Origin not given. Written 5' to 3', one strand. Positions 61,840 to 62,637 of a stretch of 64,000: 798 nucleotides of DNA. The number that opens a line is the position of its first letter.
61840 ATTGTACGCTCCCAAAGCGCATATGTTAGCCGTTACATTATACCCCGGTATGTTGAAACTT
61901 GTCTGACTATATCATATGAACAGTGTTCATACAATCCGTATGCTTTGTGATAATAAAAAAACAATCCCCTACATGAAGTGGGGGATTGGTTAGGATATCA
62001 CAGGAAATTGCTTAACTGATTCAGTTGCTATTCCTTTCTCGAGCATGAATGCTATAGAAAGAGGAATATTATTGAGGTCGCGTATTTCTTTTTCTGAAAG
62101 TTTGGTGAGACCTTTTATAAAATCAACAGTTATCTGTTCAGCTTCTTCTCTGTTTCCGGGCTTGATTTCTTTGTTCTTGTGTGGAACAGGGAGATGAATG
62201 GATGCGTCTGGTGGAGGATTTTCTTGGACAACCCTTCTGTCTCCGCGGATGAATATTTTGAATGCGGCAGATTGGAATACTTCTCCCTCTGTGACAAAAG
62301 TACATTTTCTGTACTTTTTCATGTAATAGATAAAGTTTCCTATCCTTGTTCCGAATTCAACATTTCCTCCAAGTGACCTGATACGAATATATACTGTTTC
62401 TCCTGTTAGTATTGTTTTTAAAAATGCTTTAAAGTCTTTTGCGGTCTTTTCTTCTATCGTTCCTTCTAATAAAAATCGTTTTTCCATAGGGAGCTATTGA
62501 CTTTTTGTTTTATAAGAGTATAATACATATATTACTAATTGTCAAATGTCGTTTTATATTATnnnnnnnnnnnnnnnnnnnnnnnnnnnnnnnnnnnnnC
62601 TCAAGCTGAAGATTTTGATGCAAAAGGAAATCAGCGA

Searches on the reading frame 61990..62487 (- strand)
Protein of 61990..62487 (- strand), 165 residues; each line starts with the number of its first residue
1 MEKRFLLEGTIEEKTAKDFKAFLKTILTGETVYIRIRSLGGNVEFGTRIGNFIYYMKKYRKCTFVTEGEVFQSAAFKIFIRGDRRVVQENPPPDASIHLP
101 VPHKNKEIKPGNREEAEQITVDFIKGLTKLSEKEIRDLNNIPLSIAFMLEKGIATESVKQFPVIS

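Call 10: find_encoding_contigs(protein=window:61990-62487:-, flank=3000, max_places=10)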
Protein window:61990-62487:- (165 aa): 2 contigs read that carry it; 2 places shown.
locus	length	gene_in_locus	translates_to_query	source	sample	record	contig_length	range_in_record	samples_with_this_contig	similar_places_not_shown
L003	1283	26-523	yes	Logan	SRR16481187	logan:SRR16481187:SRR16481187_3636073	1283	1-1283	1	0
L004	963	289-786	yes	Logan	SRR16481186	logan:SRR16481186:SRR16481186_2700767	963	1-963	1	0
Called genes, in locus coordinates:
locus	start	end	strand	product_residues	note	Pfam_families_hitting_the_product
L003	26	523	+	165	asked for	-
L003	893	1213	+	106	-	PF00825:Ribonuclease_P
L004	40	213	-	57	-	-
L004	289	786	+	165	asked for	-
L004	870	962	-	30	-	?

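Call 92: search_protein_families(library=pfam, proteins=[window:61990-62487:-], max_evalue=0.01)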
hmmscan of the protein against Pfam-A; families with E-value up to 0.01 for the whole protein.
window:61990-62487:- (165 aa): 0 families
